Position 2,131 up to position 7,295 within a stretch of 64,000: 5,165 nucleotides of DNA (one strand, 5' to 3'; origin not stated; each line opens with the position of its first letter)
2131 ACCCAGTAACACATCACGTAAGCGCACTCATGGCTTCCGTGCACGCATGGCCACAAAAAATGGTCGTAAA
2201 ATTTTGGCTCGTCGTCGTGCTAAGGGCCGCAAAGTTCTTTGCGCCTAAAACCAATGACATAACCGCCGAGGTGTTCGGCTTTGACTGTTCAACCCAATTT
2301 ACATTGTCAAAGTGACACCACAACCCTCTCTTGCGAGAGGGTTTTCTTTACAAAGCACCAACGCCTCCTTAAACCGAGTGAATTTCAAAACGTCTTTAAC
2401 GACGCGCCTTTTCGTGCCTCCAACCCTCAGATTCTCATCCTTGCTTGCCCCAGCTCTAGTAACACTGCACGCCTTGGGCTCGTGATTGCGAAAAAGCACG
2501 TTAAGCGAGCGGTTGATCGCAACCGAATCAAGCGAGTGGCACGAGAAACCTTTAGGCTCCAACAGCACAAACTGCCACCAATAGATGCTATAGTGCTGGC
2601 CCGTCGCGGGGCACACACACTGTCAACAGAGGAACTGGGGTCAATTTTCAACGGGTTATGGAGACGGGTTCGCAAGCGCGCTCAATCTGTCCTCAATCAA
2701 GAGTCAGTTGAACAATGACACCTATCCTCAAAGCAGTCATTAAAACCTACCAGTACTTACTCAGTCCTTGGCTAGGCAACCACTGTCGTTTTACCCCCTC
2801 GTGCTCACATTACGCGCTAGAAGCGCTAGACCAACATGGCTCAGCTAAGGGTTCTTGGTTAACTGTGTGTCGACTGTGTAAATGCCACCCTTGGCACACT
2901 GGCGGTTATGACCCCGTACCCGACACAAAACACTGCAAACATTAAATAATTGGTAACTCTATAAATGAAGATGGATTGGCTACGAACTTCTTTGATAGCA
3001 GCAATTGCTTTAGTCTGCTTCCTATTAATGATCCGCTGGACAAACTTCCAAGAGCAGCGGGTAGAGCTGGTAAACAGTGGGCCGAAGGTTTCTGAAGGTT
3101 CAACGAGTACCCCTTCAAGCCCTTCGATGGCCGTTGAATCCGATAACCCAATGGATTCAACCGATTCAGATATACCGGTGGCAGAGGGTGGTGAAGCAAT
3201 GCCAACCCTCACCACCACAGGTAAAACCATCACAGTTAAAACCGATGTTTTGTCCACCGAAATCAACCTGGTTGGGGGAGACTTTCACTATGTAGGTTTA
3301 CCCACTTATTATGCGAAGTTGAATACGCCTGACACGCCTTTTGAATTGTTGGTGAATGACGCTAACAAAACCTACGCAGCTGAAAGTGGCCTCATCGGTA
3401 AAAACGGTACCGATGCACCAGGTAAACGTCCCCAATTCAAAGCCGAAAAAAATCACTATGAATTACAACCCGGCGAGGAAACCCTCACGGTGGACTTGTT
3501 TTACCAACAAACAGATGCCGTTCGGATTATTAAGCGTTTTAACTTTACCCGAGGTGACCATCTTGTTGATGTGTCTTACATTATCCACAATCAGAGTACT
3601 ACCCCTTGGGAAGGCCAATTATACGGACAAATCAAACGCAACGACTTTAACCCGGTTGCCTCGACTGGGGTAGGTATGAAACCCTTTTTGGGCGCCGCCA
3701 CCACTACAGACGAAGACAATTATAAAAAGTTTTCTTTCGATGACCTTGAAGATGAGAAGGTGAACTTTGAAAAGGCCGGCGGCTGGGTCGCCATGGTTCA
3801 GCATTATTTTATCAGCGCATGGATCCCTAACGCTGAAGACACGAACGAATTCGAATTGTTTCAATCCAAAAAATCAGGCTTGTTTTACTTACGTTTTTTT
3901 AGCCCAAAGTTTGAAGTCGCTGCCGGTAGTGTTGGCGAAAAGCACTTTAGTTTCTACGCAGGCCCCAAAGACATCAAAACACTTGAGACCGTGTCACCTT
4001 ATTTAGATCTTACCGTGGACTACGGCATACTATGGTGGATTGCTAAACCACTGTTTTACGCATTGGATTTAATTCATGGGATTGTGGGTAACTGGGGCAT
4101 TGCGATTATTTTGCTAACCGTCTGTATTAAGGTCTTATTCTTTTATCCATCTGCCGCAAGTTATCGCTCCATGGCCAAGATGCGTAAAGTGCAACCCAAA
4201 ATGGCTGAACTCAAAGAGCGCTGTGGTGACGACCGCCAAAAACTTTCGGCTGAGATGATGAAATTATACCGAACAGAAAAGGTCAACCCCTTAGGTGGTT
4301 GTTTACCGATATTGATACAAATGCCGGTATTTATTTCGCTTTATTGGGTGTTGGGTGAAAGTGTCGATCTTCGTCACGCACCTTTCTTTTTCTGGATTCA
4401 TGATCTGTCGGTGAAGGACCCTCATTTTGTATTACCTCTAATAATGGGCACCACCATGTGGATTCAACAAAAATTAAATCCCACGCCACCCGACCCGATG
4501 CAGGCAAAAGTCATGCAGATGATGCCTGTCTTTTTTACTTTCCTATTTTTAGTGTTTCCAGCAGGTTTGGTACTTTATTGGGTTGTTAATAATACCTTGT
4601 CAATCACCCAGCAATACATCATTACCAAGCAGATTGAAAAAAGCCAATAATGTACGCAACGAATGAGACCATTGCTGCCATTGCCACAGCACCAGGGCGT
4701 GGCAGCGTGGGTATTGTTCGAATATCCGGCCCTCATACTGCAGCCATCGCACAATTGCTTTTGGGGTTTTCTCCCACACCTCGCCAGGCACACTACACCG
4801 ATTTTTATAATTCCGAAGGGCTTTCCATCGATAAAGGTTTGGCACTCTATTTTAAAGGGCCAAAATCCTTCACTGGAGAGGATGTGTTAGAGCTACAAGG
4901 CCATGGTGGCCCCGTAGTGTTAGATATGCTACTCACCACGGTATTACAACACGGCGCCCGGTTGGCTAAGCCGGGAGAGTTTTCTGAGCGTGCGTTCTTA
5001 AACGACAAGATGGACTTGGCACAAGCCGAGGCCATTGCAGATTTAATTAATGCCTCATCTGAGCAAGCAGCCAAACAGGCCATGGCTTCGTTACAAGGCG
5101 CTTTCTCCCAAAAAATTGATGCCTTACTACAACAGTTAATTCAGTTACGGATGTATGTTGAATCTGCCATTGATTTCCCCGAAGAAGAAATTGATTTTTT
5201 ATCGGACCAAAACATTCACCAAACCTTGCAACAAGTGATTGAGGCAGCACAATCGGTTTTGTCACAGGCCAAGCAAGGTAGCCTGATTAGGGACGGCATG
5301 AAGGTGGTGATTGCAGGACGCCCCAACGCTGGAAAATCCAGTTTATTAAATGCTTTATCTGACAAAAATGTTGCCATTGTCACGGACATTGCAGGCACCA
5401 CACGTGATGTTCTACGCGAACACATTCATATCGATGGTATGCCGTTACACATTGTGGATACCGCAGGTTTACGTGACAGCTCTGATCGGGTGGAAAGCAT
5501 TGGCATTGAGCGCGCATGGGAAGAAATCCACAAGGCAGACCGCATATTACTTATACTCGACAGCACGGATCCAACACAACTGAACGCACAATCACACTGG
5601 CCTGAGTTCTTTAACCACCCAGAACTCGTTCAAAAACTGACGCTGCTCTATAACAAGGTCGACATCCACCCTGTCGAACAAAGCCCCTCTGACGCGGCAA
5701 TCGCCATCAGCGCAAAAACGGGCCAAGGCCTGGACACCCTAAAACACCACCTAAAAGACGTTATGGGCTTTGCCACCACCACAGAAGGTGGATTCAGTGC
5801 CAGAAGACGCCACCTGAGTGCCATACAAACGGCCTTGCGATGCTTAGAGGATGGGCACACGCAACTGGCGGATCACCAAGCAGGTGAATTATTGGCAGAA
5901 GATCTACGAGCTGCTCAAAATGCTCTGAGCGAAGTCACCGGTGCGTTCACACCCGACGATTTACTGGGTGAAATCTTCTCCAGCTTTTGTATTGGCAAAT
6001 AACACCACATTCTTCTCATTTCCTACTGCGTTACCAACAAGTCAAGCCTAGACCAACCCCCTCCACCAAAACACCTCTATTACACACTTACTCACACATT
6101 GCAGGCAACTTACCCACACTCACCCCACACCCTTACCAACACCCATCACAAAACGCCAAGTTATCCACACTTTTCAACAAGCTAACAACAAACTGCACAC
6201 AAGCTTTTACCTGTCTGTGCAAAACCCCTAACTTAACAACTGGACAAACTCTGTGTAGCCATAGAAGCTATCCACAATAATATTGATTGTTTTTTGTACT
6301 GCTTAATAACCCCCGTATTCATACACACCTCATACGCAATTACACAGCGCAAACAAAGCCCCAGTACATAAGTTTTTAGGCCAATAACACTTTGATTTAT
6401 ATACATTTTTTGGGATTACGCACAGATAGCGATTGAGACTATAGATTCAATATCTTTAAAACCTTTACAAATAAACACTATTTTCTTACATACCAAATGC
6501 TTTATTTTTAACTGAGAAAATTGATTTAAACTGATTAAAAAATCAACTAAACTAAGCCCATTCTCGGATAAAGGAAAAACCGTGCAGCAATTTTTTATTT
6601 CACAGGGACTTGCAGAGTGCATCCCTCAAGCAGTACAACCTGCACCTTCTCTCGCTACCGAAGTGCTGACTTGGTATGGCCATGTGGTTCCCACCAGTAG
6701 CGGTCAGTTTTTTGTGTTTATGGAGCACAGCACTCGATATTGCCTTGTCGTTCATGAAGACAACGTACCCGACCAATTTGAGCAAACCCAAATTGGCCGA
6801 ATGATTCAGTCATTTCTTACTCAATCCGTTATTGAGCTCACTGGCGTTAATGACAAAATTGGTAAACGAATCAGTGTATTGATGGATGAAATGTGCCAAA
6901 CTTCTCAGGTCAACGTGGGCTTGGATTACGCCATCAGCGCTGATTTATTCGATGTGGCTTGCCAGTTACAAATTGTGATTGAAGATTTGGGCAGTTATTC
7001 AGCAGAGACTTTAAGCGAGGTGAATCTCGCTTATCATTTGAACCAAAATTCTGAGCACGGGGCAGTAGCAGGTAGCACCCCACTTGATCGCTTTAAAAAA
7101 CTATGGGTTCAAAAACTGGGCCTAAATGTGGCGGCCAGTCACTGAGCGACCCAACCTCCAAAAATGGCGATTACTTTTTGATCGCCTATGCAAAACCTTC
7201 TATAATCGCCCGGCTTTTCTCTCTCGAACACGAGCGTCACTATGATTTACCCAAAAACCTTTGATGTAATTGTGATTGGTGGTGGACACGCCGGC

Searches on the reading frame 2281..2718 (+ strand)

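Call 7: search_protein_families(library=ncbifam, proteins=[window:2281-2718:+])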
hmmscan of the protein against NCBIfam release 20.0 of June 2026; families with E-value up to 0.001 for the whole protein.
window:2281-2718:+ (145 aa): 8 families
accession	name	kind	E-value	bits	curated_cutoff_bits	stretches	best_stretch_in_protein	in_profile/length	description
TIGR00188.1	rnpA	equivalog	1e-25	90.1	38.35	1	25-131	3-108/111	ribonuclease P protein component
NF000707.0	PRK00038.1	equivalog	1.2e-13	51.5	186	1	25-106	8-93/123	ribonuclease P protein component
NF002507.0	PRK01903.1-1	equivalog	1.4e-07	31.8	225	1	64-98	60-94/150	ribonuclease P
NF002515.0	PRK01903.3-2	subfamily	5.2e-07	30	175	1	67-103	2-36/85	ribonuclease P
NF002509.0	PRK01903.1-4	equivalog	1.5e-06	29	175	1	62-98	27-63/107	ribonuclease P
NF002511.0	PRK01903.2-2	equivalog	1.5e-06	28.1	227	1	63-94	55-86/140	ribonuclease P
NF002512.0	PRK01903.2-3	equivalog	2.6e-06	27.5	231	1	58-98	54-94/146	ribonuclease P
NF002513.0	PRK01903.2-4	equivalog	9.7e-05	22.7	240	1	62-94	31-63/118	ribonuclease P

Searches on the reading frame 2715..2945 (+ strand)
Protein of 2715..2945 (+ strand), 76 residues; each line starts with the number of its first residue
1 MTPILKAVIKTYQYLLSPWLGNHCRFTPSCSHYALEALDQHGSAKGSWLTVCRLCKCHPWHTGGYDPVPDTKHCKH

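Call 7: search_protein_families(library=ncbifam, proteins=[window:2715-2945:+])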
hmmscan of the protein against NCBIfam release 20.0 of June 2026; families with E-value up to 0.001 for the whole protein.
window:2715-2945:+ (76 aa): 1 family
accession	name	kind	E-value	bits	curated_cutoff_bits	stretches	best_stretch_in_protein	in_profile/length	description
TIGR00278.2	TIGR00278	equivalog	7.1e-24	83.4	40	1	4-65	3-64/64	membrane protein insertion efficiency factor YidD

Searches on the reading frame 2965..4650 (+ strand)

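Call 7: search_protein_families(library=ncbifam, proteins=[window:2965-4650:+])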
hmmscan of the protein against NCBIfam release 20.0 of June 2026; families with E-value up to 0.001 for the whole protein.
window:2965-4650:+ (561 aa): 23 families
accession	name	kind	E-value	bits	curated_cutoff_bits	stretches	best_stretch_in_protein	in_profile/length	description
NF002352.0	PRK01318.1-3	equivalog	9.3e-210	698.4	447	1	3-560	1-555/562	membrane protein insertase YidC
NF002351.0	PRK01318.1-1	equivalog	3.9e-174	580.4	740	1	3-559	1-536/545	membrane protein insertase YidC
NF002353.0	PRK01318.1-4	equivalog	9.9e-121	404.2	365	1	9-559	7-578/596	membrane protein insertase YidC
TIGR03593.1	yidC_nterm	equivalog_domain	7.8e-100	335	58.25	1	8-375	4-363/363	membrane protein insertase YidC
NF002357.0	PRK01318.2-4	equivalog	1.4e-95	321.1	479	1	323-560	281-519/532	membrane protein insertase YidC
NF002354.0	PRK01318.2-1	equivalog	6.2e-76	256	1094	1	325-559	301-536/548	membrane protein insertase YidC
TIGR03592.1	yidC_oxa1_cterm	subfamily_domain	4.3e-71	238.9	84.3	1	376-555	1-191/191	membrane protein insertase YidC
NF002355.0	PRK01318.2-2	equivalog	6.3e-58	196.7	891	1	42-559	37-599/602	membrane protein insertase YidC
NF002356.0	PRK01318.2-3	equivalog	2.5e-50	171.5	460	1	253-559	238-577/627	membrane protein insertase YidC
NF002168.0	PRK01001.1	equivalog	2.5e-42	145.2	670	1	324-559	508-780/795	membrane protein insertase YidC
NF002803.0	PRK02944.1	equivalog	4.6e-40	137.6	377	1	362-555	43-242/255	YidC family membrane integrase SpoIIIJ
NF002358.0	PRK01318.2-5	equivalog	1e-38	133.5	605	1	316-557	281-539/545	membrane protein insertase YidC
NF002359.0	PRK01318.2-6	equivalog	7.7e-36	123.6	600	1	249-491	248-493/624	membrane protein insertase YidC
NF002899.0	PRK03449.1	equivalog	1.4e-33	116.5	276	2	355-463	12-118/359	membrane protein insertase YidC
NF002350.0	PRK01315.1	equivalog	2e-32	112.6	282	2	376-468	41-133/329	membrane protein insertase YidC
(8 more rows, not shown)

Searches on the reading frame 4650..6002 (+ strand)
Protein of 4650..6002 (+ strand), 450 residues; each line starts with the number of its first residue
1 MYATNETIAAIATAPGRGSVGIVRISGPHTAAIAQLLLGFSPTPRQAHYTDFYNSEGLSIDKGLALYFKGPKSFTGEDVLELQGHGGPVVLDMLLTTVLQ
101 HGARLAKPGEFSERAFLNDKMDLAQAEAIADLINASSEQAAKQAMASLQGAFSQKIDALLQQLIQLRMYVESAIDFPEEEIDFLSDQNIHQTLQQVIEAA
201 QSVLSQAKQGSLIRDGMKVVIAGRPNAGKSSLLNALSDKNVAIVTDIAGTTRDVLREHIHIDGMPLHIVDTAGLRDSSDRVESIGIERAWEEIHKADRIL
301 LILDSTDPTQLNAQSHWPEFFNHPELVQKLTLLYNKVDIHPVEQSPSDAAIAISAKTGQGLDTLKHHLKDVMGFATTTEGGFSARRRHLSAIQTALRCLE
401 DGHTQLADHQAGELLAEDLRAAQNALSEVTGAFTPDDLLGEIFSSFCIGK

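Call 7: search_protein_families(library=ncbifam, proteins=[window:4650-6002:+])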
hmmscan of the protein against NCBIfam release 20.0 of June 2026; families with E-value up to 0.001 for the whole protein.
window:4650-6002:+ (450 aa): 20 families
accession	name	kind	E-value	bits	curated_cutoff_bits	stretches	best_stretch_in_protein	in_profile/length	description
NF003661.0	PRK05291.1-3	equivalog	3.5e-135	451.8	380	1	4-450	2-448/448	tRNA uridine-5-carboxymethylaminomethyl(34) synthesis GTPase MnmE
TIGR00450.1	mnmE_trmE_thdF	equivalog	1.2e-109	367.4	252.6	1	12-450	1-446/446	tRNA uridine-5-carboxymethylaminomethyl(34) synthesis GTPase MnmE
TIGR03594.1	GTPase_EngA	equivalog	7e-28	97.8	306.7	1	185-313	145-275/432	ribosome biogenesis GTPase Der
TIGR03918.1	GTP_HydF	equivalog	1.6e-22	79.9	325.55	1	217-371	8-166/392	[FeFe] hydrogenase H-cluster maturation GTPase HydF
NF000908.1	PRK00089.1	equivalog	1.2e-21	77.3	237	1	219-372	6-167/291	GTPase Era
TIGR00231.1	small_GTP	domain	1.3e-18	67.3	42.5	1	216-362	3-156/164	GTP-binding protein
NF007071.0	PRK09518.1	equivalog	4.9e-18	65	953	1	198-309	425-540/706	bifunctional cytidylate kinase/GTPase Der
NF002828.0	PRK03003.1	equivalog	2.6e-17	62.6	631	1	199-309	195-309/477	ribosome biogenesis GTPase Der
TIGR03596.1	GTPase_YlqF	equivalog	2.1e-12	47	208.2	1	187-274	85-173/276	ribosome biogenesis GTPase YlqF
TIGR00436.1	era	equivalog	3.5e-12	46.2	116.25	1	218-311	2-95/270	GTPase Era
TIGR03156.1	GTP_HflX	equivalog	1.1e-11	44.3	216.75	1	193-371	166-350/351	GTPase HflX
TIGR00437.1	feoB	equivalog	4.4e-08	32.3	315.65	1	223-306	1-83/594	ferrous iron transport protein B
TIGR03598.1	GTPase_YsxC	equivalog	5e-07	29.6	124.45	1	213-254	15-57/186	ribosome biogenesis GTP-binding protein YihA/YsxC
NF003255.0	PRK04213.1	equivalog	7.7e-06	25.4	164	0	217-254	10-46/204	GTP-binding protein EngB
NF008956.1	PRK12299.1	equivalog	2.1e-05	23.7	300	1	219-370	161-323/327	GTPase ObgE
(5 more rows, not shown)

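Call 11: find_related_loci(query=window:4650-6002:+, collection=genome_contigs, flank=10000)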
Query window:4650-6002:+ (450 aa) in genome_contigs; peptide patterns used: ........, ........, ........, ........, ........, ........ (x = any residue, [..] = any of these).
600 stretches matched a pattern (row limit reached: there are more); 597 encode a relative of the query (tblastn E <= 1e-3); the best 80 are kept; 80 distinct loci.
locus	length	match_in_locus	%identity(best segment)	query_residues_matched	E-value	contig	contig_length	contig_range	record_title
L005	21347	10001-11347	64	6-450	0e+0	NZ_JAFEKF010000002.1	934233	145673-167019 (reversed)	Marinomonas ostreistagni strain UST010306-043 Contig_2, whole genome shotgun sequence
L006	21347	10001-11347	64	6-450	0e+0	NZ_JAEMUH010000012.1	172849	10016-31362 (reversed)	Marinomonas ostreistagni strain USM7 Marinomonas_USM7_unicycler_contig_12, whole genome shotgun sequence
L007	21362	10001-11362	63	2-450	0e+0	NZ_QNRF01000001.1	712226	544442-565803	Marinomonas aquiplantarum strain CECT 7732 Ga0244626_101, whole genome shotgun sequence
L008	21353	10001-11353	64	4-450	0e+0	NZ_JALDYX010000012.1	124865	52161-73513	Marinobacterium sedimentorum strain OS208 NODE_12_length_124865_cov_111.642505, whole genome shotgun sequence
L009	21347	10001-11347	64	6-450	0e+0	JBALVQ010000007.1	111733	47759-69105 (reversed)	MAG: Amphritea sp. isolate 5NakV-12 NODE_114_length_111733_cov_12.556743, whole genome shotgun sequence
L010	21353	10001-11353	63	4-450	0e+0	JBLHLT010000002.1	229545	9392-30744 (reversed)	MAG: Oceanicoccus sp. isolate 3300054697_90 Ga0535669_0000036, whole genome shotgun sequence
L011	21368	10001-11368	63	1-450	0e+0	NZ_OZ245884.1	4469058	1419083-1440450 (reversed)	MAG: Marinobacter sp. isolate 40e4e481-aaa4-43ca-adba-667ab741076b chromosome 1, complete sequence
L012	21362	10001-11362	63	2-450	0e+0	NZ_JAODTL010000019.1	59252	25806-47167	Marinomonas pontica strain LMG 22531 contig_27, whole genome shotgun sequence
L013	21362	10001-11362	63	2-450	0e+0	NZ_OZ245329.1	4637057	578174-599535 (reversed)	MAG: Marinomonas sp. isolate 1f2af3a4-9dea-46d2-b6db-4e37706f4817 chromosome 1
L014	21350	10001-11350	63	4-450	0e+0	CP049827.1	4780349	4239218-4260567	Halomonas socia strain NY-011 chromosome, complete genome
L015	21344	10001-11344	62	6-450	0e+0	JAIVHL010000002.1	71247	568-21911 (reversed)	MAG: Halomonas sp. isolate MAG25 MTG25_385, whole genome shotgun sequence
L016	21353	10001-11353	62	4-450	0e+0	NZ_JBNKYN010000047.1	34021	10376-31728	MAG: Amphritea sp. isolate D1D2.bin.20.strict NODE_47_length_34021_cov_5.565608, whole genome shotgun sequence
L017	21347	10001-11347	62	5-450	0e+0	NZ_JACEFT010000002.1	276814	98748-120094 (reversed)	Billgrantia kenyensis strain DSM 17331 contig2, whole genome shotgun sequence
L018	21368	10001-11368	61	1-450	0e+0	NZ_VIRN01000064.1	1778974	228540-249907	Marinobacter sp. BW6 NODE_1_length_1778974_cov_61.9775_ID_1, whole genome shotgun sequence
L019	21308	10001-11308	64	15-450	0e+0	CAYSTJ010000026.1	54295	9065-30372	MAG TPA_asm: uncultured Cellvibrionaceae bacterium isolate SRP220891_co3_13 genome assembly, contig: NODE_466_length_542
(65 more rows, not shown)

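Call 21: find_related_loci(query=window:4650-6002:+, collection=metagenome_contigs, flank=8000)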
Query window:4650-6002:+ (450 aa) in metagenome_contigs; peptide patterns used: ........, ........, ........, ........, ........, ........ (x = any residue, [..] = any of these).
600 stretches matched a pattern (row limit reached: there are more); 596 encode a relative of the query (tblastn E <= 1e-3); the best 80 are kept; 80 distinct loci.
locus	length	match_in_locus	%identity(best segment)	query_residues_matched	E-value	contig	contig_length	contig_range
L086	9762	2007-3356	63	4-450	0e+0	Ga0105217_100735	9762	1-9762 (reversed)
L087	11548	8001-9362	63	2-450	0e+0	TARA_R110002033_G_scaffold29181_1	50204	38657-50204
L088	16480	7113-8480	63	1-450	0e+0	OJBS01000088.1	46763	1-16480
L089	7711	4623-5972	62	5-450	0e+0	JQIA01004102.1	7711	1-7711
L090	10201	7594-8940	63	4-450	0e+0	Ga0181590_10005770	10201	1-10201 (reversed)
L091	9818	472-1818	63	5-450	0e+0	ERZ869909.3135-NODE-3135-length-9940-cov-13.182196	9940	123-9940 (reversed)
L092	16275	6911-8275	62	1-450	0e+0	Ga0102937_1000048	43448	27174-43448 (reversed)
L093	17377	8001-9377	62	1-450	0e+0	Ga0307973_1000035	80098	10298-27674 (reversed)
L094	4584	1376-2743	62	1-450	0e+0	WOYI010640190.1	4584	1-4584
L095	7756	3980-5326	64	6-450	0e+0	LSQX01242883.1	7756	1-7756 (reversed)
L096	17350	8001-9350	62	4-450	0e+0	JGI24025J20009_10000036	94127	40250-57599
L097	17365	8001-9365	61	1-450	0e+0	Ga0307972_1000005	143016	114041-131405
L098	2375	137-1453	63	15-450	0e+0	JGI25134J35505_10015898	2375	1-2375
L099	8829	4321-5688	61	1-450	0e+0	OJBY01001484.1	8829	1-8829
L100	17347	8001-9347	62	5-450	0e+0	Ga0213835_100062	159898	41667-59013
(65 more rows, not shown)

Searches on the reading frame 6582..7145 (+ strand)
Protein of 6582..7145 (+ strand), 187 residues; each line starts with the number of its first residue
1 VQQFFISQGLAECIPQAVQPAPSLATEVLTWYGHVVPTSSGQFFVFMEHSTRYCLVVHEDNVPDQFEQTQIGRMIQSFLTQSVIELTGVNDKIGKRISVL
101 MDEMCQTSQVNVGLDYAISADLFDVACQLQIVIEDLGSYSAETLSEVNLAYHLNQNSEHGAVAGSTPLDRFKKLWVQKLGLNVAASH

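Call 7: search_protein_families(library=ncbifam, proteins=[window:6582-7145:+])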
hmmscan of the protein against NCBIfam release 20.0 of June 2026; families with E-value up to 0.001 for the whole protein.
window:6582-7145:+ (187 aa): 0 families

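Call 9: find_encoding_contigs(protein=window:6582-7145:+, flank=10000, max_places=10)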
Protein window:6582-7145:+ (187 aa): 7 contigs read that carry it; 4 places shown.
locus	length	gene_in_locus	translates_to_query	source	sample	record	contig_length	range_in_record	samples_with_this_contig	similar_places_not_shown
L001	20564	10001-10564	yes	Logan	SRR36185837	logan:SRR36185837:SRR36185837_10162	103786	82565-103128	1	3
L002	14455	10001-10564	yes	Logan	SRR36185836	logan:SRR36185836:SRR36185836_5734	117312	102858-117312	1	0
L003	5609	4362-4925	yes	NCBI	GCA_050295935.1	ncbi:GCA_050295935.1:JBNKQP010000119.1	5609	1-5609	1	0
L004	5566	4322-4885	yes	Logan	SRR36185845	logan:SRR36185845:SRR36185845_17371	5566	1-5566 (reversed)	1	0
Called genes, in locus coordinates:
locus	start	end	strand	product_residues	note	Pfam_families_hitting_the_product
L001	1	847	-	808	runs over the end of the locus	PF02518:HATPase_c, PF00204:DNA_gyraseB, PF01751:Toprim, PF21249:GyrB_hook, PF18053:GyrB_insert, PF00986:DNA_gyraseB_C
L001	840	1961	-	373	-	PF02463:SMC_N, PF13175:AAA_15, PF13476:AAA_23, PF13514:AAA_27 (weak), PF13304:AAA_21 (weak)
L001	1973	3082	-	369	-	PF00712:DNA_pol3_beta, PF02767:DNA_pol3_beta_2, PF02768:DNA_pol3_beta_3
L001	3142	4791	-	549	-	PF11638:DnaA_N, PF00308:Bac_DnaA, PF08299:Bac_DnaA_C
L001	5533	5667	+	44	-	PF00468:Ribosomal_L34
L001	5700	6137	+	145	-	PF00825:Ribonuclease_P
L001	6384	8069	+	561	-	PF14849:YidC_periplas, PF02096:60KD_IMP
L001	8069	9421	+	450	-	PF10396:TrmE_N, PF12631:MnmE_helical, PF01926:MMR_HSR1, PF02421:FeoB_N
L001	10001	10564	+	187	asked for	-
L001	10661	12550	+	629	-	PF01134:GIDA, PF12831:FAD_oxidored, PF21680:GIDA_C_1st, PF13932:SAM_GIDA_C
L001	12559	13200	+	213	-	PF02527:GidB, PF13649:Methyltransf_25 (weak), PF13847:Methyltransf_31 (weak)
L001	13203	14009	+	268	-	PF00142:Fer4_NifH (weak), PF01656:CbiA, PF02374:ArsA_ATPase (weak), PF06564:CBP_BcsQ, PF09140:MipZ, PF10609:ParA, PF13614:AAA_31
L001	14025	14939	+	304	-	PF02195:ParB_N, PF17762:HTH_ParB, PF23552:ParB_C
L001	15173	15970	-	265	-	-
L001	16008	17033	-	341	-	-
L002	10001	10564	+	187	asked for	-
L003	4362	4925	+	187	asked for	-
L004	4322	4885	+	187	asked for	-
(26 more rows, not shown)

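Call 18: find_homologous_proteins(query=window:6582-7145:+)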
Query window:6582-7145:+ (187 aa): 2 proteins with E <= 0.001 among 63 candidates.
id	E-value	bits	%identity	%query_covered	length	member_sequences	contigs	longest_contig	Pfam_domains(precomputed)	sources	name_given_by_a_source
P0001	1.9e-119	414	100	100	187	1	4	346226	-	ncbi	-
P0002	2.7e-105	368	89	100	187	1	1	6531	-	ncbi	-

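Call 19: find_encoding_contigs(protein=P0002, flank=10000, max_places=6)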
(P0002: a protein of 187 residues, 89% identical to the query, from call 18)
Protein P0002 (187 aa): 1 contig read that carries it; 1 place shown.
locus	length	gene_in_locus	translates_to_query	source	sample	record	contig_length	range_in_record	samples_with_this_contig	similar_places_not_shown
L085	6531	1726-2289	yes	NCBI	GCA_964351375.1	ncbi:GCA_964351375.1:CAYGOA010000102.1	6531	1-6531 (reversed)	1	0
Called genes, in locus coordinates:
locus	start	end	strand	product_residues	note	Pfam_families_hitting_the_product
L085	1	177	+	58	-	?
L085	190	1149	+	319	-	PF12631:MnmE_helical, PF01926:MMR_HSR1, PF02421:FeoB_N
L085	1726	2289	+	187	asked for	-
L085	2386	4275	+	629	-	PF01134:GIDA, PF12831:FAD_oxidored, PF21680:GIDA_C_1st, PF13932:SAM_GIDA_C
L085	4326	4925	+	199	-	PF02527:GidB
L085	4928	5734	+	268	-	PF00142:Fer4_NifH (weak), PF01656:CbiA, PF02374:ArsA_ATPase (weak), PF06564:CBP_BcsQ, PF09140:MipZ (faint), PF10609:ParA, PF13614:AAA_31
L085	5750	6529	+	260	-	?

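Call 53: search_protein_families(library=pfam, proteins=[window:6582-7145:+], max_evalue=5)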
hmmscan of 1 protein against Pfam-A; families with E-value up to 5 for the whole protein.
window:6582-7145:+ (187 aa): 1 family
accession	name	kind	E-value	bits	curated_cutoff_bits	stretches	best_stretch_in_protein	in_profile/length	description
PF22016.2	DUF6933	-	0.00018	21.8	27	1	7-60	5-57/157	Domain of unknown function (DUF6933)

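Call 54: search_solved_structures(query=window:6582-7145:+, max_evalue=5)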
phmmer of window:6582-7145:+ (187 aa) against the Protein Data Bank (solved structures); distinct sequences matched with E-value up to 5: 6.
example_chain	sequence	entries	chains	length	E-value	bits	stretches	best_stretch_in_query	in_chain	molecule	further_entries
9lif_A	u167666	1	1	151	0.95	12.4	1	70-126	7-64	Aciniform spidroin 1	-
1ibc_A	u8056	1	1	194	1.4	11.8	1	36-76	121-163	INTERLEUKIN-1BETA CONVERTING ENZYME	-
8sv1_A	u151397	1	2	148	1.7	11.6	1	36-76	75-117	Caspase-1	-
3ns7_A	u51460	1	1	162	1.7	11.5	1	36-76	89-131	Caspase-1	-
1bmq_A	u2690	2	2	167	1.8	11.4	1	36-76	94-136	PROTEIN (INTERLEUKIN-1 BETA CONVERTASE) | INTERLEUKIN-1 BETA CONVERTING ENZYME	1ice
6kn0_A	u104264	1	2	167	1.8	11.4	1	36-76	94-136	Caspase-1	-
